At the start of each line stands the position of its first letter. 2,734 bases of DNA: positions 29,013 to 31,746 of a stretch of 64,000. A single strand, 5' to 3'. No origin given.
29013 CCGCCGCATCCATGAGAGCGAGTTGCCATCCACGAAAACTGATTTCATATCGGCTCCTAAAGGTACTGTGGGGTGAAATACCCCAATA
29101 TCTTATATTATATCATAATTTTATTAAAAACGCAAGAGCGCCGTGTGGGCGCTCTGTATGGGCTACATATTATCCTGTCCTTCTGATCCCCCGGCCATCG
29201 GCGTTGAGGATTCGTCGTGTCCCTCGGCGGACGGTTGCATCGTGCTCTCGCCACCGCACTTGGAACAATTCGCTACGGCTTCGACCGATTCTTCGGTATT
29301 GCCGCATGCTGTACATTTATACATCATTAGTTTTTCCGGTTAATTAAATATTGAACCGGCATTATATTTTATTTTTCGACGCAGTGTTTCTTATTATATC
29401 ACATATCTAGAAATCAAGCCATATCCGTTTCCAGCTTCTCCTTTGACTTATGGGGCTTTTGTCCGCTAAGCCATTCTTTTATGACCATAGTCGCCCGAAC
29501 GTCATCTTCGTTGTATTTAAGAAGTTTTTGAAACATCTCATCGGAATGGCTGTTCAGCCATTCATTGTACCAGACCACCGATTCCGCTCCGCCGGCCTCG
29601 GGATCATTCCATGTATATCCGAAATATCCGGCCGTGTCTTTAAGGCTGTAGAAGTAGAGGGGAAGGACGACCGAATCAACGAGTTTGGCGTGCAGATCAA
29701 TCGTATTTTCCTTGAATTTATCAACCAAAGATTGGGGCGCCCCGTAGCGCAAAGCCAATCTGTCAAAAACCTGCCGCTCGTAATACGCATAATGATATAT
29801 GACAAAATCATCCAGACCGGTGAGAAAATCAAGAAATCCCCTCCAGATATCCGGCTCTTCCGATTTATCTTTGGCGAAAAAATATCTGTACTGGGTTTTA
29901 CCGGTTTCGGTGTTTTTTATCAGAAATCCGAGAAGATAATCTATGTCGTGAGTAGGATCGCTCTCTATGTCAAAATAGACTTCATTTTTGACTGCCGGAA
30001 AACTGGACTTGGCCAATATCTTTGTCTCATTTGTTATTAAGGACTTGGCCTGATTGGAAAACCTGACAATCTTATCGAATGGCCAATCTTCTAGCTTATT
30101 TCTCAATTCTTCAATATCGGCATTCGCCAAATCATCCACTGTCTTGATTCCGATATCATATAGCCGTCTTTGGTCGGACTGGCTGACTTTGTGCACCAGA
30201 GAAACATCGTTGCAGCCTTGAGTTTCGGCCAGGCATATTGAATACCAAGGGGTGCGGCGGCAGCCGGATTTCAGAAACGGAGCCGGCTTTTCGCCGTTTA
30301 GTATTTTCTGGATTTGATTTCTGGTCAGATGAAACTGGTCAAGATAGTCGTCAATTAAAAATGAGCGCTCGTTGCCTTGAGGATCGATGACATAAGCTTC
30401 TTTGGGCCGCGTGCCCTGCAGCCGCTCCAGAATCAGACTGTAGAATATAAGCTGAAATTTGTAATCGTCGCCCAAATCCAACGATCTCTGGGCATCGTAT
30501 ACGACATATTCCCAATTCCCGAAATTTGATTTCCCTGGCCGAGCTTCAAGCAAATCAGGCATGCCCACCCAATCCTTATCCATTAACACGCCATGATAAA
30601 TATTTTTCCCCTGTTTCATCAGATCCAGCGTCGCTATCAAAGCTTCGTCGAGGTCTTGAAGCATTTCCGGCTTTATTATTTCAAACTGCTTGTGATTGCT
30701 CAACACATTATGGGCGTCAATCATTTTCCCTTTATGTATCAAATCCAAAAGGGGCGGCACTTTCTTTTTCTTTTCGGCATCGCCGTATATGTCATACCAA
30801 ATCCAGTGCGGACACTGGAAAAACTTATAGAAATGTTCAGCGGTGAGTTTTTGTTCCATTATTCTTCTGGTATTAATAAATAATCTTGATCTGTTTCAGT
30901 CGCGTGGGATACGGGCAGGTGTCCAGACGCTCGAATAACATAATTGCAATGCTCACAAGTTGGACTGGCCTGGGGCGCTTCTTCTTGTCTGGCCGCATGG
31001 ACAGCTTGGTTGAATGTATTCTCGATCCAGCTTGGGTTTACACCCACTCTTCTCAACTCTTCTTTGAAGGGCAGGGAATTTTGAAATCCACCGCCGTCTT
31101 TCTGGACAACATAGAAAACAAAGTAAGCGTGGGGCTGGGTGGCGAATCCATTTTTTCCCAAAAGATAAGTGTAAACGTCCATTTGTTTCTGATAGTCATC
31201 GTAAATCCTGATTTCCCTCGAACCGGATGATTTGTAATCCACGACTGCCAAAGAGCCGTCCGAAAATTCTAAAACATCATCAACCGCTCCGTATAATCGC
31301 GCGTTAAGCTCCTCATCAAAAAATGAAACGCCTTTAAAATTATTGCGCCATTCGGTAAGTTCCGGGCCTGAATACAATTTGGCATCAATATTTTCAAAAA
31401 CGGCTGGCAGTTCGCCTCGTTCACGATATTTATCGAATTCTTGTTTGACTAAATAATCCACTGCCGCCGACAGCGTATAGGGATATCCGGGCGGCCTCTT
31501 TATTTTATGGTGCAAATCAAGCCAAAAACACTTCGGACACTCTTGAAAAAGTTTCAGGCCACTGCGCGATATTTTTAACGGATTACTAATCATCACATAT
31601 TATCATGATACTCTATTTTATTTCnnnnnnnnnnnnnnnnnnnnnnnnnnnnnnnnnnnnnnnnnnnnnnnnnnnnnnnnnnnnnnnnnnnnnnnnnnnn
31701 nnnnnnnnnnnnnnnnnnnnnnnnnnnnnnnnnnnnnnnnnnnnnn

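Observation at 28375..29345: Second high-GC islet: zinc-ribbon mini-protein + NYN-domain nuclease cassette between secD and the nuclease/secA block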

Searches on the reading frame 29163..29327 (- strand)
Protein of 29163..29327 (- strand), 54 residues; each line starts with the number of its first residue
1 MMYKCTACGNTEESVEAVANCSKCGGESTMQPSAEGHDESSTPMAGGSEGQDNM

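Call 4: search_protein_families(library=pfam, proteins=[window:29163-29327:-], max_evalue=0.1)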
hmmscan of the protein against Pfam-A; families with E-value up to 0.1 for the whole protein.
window:29163-29327:- (54 aa): 7 families
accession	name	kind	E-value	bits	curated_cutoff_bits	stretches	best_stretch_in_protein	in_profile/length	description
PF23455.1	DUF7129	-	0.00027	21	30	1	2-27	11-36/45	Domain of unknown function (DUF7129)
PF21349.2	RUBY_RBDX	-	0.0003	20.6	26.5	1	3-25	1-23/30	Rubrerythrin, rubredoxin-like domain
PF09723.15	Zn_ribbon_8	-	0.0043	17.5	34.4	1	3-28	6-36/41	Zinc ribbon domain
PF08772.16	Zn_ribbon_NOB1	-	0.026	15.1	24.9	1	2-29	8-34/72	Nin one binding (NOB1) Zn-ribbon like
PF01155.25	HypA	-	0.055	13.9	28.9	1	3-30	71-98/112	Hydrogenase/urease nickel incorporation, metallochaperone, hypA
PF19817.4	DUF6300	-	0.067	13.7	27.8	1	14-44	5-35/110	Family of unknown function (DUF6300)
PF18073.7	Zn_ribbon_LapB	-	0.1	12.8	25.7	0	3-13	1-11/28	Rubredoxin metal binding domain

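Call 5: search_protein_families(library=ncbifam, proteins=[window:29163-29327:-], max_evalue=0.1)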
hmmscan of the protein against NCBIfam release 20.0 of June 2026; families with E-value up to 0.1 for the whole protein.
window:29163-29327:- (54 aa): 7 families
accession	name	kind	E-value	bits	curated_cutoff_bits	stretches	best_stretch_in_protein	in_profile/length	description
NF033497.1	rubre_like_arch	subfamily_domain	0.00022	20.8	32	1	3-27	1-25/34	rubrerythrin-like domain-containing protein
TIGR02605.1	CxxC_CxxC_SSSS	subfamily_domain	0.00085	19.3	31.3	1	3-30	6-38/52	FmdB family zinc ribbon protein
NF045720.1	rubredox_RCKP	subfamily_domain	0.00091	18.8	45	1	2-31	3-32/34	RCKP-type rubredoxin-like domain-containing protein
NF001607.0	PRK00398.1-4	equivalog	0.015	15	89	0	15-30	6-21/53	DNA-directed RNA polymerase subunit P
TIGR00319.1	desulf_FeS4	domain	0.056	13.2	36.05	1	2-16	7-21/34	desulfoferrodoxin FeS4 iron-binding domain-containing protein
NF047912.1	ECs_2282_CxxC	subfamily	0.057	13.3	37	0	20-39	4-23/60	ECs_2282 family putative zinc-binding protein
NF001605.0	PRK00398.1-2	equivalog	0.067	13.1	63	0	2-25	1-25/43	DNA-directed RNA polymerase subunit P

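Call 8: find_homologous_proteins(query=window:29163-29327:-, max_evalue=0.01)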
Query window:29163-29327:- (54 aa): 1 proteins with E <= 0.01 among 1 candidates.
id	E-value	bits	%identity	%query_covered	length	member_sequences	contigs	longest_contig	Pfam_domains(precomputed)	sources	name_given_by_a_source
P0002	5.2e-28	112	100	100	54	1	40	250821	-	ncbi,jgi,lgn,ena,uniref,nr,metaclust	ncbi:MAG: hypothetical protein UW43_C0002G0043 [Candidatus Yanofskybacteria bacterium GW2011_GWA1_44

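Call 10: find_encoding_contigs(protein=P0002, flank=6000, max_places=10)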
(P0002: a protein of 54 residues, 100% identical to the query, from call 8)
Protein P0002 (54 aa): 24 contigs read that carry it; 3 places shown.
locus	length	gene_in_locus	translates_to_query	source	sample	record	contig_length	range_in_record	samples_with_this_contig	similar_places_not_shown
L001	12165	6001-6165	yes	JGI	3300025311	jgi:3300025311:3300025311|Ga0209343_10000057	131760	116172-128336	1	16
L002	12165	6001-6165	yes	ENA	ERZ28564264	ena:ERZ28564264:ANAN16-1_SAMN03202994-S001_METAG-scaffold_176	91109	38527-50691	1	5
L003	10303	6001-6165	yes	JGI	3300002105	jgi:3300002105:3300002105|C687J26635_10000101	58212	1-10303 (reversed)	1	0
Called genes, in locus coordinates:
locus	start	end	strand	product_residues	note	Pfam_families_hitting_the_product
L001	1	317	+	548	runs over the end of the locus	-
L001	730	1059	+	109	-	PF02482:Ribosomal_S30AE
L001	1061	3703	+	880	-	PF07517:SecA_DEAD, PF01043:SecA_PP_bind, PF21090:P-loop_SecA, PF07516:SecA_SW, PF02810:SEC-C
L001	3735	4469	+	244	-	PF12705:PDDEXK_1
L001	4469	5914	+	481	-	PF13482:RNase_H_2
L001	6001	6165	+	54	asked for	-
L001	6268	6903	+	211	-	PF01936:NYN (weak)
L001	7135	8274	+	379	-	PF21760:SecD_1st, PF22599:SecDF_P1_head, PF02355:SecD_SecF_C, PF03176:MMPL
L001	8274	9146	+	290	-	PF07549:Sec_GG, PF02355:SecD_SecF_C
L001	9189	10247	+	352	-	PF04545:Sigma70_r4, PF05066:HARE-HTH (faint)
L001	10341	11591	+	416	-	PF26449:DUF8128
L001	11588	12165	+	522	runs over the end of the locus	PF01935:DUF87 (weak), PF10412:TrwB_AAD_bind (weak), PF12696:TraG-D_C (weak)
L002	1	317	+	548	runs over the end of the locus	-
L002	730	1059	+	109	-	PF02482:Ribosomal_S30AE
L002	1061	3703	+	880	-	PF07517:SecA_DEAD, PF01043:SecA_PP_bind, PF21090:P-loop_SecA, PF07516:SecA_SW, PF02810:SEC-C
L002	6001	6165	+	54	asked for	-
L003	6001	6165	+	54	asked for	-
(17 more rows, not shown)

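Call 12: search_protein_families(library=padloc, proteins=[window:29163-29327:-], max_evalue=0.1)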
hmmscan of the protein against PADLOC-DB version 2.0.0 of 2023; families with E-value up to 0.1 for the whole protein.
window:29163-29327:- (54 aa): 1 family
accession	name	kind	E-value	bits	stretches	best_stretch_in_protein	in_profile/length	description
PDLC00424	ThsB1|ThsB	-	0.02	12.7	1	2-43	1-41/234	TIR-like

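Call 13: search_protein_families(library=phrogs, proteins=[window:29163-29327:-], max_evalue=0.1)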
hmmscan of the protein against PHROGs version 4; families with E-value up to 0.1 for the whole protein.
window:29163-29327:- (54 aa): 5 families
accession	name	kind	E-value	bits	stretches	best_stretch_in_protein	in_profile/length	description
phrog_4852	-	unknown function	0.0043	17.8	1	1-39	12-50/194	-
phrog_20277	-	unknown function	0.014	16.6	0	1-19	1-19/70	-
phrog_5835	-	unknown function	0.028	16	1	2-35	15-50/97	-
phrog_32002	-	unknown function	0.049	14.6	0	21-32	21-32/33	-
phrog_9369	-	unknown function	0.092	13.5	0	3-35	12-57/69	-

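Call 49: find_related_loci(query=window:29163-29327:-, collection=viral_contigs, flank=3000)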
Query window:29163-29327:- (54 aa) in viral_contigs; peptide patterns used: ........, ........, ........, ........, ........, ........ (x = any residue, [..] = any of these).
6 stretches matched a pattern, but none encodes a relative of the query by tblastn (E <= 1e-3).

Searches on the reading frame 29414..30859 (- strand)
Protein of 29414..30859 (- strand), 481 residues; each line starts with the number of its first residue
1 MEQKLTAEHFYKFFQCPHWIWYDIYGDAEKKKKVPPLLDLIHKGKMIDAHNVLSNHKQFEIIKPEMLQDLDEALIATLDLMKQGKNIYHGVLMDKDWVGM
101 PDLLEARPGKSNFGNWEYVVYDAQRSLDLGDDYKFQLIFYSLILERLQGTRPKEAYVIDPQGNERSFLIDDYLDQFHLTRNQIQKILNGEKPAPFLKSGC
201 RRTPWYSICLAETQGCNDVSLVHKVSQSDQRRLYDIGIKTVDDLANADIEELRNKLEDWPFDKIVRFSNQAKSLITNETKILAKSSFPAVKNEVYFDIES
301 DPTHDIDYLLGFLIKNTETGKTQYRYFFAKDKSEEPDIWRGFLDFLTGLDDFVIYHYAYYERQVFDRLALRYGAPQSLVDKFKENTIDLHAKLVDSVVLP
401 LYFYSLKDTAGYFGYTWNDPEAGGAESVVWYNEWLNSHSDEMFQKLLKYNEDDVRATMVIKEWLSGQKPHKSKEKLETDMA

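Call 4: search_protein_families(library=pfam, proteins=[window:29414-30859:-], max_evalue=0.1)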
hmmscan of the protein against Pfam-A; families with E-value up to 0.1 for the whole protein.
window:29414-30859:- (481 aa): 6 families
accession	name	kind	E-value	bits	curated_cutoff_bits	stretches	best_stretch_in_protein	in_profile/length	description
PF13482.12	RNase_H_2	-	2.1e-30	106.3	22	1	294-464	1-164/165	RNase_H superfamily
PF14520.12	HHH_5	-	0.0052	17.7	27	1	228-253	13-38/57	Helix-hairpin-helix domain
PF11074.14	DUF2779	-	0.0063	17.2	23.3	1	315-393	33-111/126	Domain of unknown function(DUF2779)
PF22277.2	EncFtn-like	-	0.0074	16.5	27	1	426-473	28-76/85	EncFtn-like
PF01930.23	Cas_Cas4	-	0.0077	16.8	22.7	1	118-210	66-159/160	Domain of unknown function DUF83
PF25453.1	DUF7898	-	0.076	13.9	27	0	231-263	18-50/80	Domain of unknown function (DUF7898)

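Call 5: search_protein_families(library=ncbifam, proteins=[window:29414-30859:-], max_evalue=0.1)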
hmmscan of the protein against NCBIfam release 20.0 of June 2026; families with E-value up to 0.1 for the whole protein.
window:29414-30859:- (481 aa): 5 families
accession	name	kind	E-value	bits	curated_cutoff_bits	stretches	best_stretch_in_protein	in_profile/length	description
TIGR03491.1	TIGR03491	subfamily_domain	6.5e-98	328.7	97.45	1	6-464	2-462/462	TM0106 family RecB-like putative nuclease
TIGR00372.1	cas4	equivalog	1.6e-09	37.9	65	1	15-210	11-179/180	CRISPR-associated protein Cas4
NF002251.0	PRK01172.1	equivalog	0.0093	14.2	891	1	219-253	614-648/674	ATP-dependent DNA helicase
NF053768.1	CIS12_fam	equivalog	0.013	14.2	860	1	220-278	360-418/715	CIS12 family contractile injection system protein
NF002492.0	PRK01810.1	equivalog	0.095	11.4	399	0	218-257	185-224/412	DNA polymerase IV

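Call 12: search_protein_families(library=padloc, proteins=[window:29414-30859:-], max_evalue=0.1)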
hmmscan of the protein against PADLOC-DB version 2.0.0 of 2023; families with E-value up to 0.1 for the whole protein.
window:29414-30859:- (481 aa): 6 families
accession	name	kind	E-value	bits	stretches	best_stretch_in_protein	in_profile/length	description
PDLC00943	Cas4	-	4.1e-10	37.9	1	15-210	11-179/180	CRISPR-associated protein Cas4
PDLC01250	Cas4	-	2.4e-06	25.9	1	12-210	8-168/168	"CAS-I,CAS-II,CAS-III,CAS-IV,CAS-V,CAS-VI; acquisition_associated"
PDLC00944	Cas4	-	1.6e-05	23.2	1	83-210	50-177/177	Cas4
PDLC01447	Cas4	-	0.00015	20.3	1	6-212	6-160/161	"CAS-I,CAS-II,CAS-III,CAS-IV,CAS-V,CAS-VI; acquisition_associated"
PDLC01771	Cas4b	-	0.00043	18.5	1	119-211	67-160/162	-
PDLC01611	Cas4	-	0.011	14.1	1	101-210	55-157/158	"CAS-I,CAS-II,CAS-III,CAS-IV,CAS-V,CAS-VI; acquisition_associated"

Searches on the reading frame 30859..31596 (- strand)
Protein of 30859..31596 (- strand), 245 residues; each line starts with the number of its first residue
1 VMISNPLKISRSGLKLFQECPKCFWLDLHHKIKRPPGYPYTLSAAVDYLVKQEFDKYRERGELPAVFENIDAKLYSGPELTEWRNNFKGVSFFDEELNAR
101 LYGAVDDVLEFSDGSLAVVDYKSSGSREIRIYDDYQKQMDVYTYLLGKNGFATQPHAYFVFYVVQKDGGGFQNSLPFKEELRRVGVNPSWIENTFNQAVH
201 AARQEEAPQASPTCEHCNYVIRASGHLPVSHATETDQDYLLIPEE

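Call 4: search_protein_families(library=pfam, proteins=[window:30859-31596:-], max_evalue=0.1)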
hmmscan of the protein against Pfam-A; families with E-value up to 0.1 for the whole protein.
window:30859-31596:- (245 aa): 2 families
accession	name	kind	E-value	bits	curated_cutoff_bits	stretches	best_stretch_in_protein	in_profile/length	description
PF12705.13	PDDEXK_1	-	8.8e-12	45.9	22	1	42-219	60-242/247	PD-(D/E)XK nuclease superfamily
PF12684.13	DUF3799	-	0.04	14.1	26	0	134-220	152-230/233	PDDEXK-like domain of unknown function (DUF3799)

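Call 5: search_protein_families(library=ncbifam, proteins=[window:30859-31596:-], max_evalue=0.1)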
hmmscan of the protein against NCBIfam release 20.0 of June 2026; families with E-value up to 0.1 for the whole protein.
window:30859-31596:- (245 aa): 1 family
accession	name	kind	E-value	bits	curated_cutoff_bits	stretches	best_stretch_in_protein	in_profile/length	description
TIGR00372.1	cas4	equivalog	4e-05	23.5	65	1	105-219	71-174/180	CRISPR-associated protein Cas4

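Call 12: search_protein_families(library=padloc, proteins=[window:30859-31596:-], max_evalue=0.1)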
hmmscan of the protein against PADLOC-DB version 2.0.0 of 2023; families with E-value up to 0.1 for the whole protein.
window:30859-31596:- (245 aa): 9 families
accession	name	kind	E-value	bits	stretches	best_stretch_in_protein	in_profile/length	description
PDLC02087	Cas4b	-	3.6e-09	35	1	98-165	71-136/189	-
PDLC00059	DruK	-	3.5e-06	24.4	1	98-220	123-228/326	PD-(D/E)XK nuclease superfamily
PDLC00944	Cas4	-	4.9e-06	24.8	1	101-219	66-172/177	Cas4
PDLC00943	Cas4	-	1.1e-05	23.5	1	105-219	71-174/180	CRISPR-associated protein Cas4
PDLC01611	Cas4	-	0.00024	19.4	1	98-219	47-152/158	"CAS-I,CAS-II,CAS-III,CAS-IV,CAS-V,CAS-VI; acquisition_associated"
PDLC00060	DruK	-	0.00024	18.6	1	100-221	142-257/347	PD-(D/E)XK nuclease superfamily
PDLC01447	Cas4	-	0.00031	19.3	1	8-219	4-153/161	"CAS-I,CAS-II,CAS-III,CAS-IV,CAS-V,CAS-VI; acquisition_associated"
PDLC01747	Cas1g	-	0.0015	15.3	1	100-220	62-173/523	-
PDLC02085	Cas4a2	-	0.0017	16.7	1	99-157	61-107/166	-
